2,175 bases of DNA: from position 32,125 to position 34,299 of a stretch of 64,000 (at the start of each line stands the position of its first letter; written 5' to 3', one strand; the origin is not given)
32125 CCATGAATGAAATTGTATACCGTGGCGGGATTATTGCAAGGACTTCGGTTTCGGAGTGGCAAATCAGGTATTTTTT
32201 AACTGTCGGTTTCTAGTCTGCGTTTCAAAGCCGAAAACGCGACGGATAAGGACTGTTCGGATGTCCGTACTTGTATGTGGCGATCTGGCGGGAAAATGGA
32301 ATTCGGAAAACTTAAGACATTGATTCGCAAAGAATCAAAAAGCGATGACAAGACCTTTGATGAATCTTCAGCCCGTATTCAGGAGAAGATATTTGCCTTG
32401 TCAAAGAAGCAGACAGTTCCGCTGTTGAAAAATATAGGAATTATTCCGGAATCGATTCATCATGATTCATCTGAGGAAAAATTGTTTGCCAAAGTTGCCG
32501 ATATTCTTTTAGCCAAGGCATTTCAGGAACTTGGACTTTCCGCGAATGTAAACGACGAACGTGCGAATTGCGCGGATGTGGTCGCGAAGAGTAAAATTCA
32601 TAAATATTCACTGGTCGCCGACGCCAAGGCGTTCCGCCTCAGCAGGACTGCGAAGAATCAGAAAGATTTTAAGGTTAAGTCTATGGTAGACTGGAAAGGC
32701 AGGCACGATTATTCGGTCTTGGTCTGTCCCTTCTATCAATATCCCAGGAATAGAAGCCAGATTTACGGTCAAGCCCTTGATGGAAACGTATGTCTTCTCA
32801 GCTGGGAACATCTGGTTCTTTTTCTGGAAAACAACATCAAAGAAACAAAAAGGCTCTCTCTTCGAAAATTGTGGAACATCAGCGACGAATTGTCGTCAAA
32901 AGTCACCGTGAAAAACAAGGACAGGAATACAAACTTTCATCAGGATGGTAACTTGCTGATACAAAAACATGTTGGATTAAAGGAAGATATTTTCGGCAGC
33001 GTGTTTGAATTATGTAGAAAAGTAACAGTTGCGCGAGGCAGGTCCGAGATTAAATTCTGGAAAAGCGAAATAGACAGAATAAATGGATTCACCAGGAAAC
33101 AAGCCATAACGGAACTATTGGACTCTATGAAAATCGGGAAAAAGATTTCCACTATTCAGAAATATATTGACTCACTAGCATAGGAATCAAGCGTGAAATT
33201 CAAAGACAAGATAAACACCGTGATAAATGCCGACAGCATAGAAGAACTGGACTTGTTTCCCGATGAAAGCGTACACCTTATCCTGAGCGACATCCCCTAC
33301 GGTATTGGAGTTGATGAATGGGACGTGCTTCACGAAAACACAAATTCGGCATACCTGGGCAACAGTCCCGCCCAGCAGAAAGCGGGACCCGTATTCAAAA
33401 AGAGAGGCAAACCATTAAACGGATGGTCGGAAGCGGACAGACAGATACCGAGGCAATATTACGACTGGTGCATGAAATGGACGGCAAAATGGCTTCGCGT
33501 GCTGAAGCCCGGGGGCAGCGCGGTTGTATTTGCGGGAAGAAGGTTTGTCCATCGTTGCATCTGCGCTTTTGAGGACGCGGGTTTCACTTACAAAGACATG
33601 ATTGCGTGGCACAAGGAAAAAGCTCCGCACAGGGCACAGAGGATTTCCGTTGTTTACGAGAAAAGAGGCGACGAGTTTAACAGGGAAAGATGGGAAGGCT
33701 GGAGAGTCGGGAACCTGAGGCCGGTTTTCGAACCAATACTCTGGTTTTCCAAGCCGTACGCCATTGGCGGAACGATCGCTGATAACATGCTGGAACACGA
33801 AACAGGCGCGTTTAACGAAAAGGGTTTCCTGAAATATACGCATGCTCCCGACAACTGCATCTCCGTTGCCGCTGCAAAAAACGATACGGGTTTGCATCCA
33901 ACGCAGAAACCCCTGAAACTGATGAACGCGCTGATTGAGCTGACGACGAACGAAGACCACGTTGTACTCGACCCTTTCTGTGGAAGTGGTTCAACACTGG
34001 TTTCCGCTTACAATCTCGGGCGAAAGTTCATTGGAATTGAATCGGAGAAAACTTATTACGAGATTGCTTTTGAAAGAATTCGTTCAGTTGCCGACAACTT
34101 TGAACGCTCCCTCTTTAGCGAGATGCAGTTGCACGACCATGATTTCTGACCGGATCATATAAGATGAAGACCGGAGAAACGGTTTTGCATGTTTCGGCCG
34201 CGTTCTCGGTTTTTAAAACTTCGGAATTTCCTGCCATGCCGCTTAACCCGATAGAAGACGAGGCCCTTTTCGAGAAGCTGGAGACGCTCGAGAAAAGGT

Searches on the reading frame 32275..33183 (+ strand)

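Call 39: search_protein_families(library=pfam, proteins=[window:32275-33183:+], max_evalue=0.0001)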
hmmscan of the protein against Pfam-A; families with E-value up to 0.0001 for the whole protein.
window:32275-33183:+ (302 aa): 1 family
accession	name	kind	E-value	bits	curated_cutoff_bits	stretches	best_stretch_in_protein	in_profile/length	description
PF09518.16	RE_HindIII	-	1.8e-65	221.5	25.3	1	28-295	18-282/285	HindIII restriction endonuclease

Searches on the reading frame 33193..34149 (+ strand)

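Call 39: search_protein_families(library=pfam, proteins=[window:33193-34149:+], max_evalue=0.0001)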
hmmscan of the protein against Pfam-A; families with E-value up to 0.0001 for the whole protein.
window:33193-34149:+ (318 aa): 2 families
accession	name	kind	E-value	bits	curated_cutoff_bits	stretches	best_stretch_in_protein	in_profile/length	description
PF01555.25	N6_N4_Mtase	-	3.8e-46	158.2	26.7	1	27-293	1-220/221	DNA methylase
PF01170.24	UPF0020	-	1.1e-06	28.9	22.3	0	243-290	16-64/197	RMKL-like, methyltransferase domain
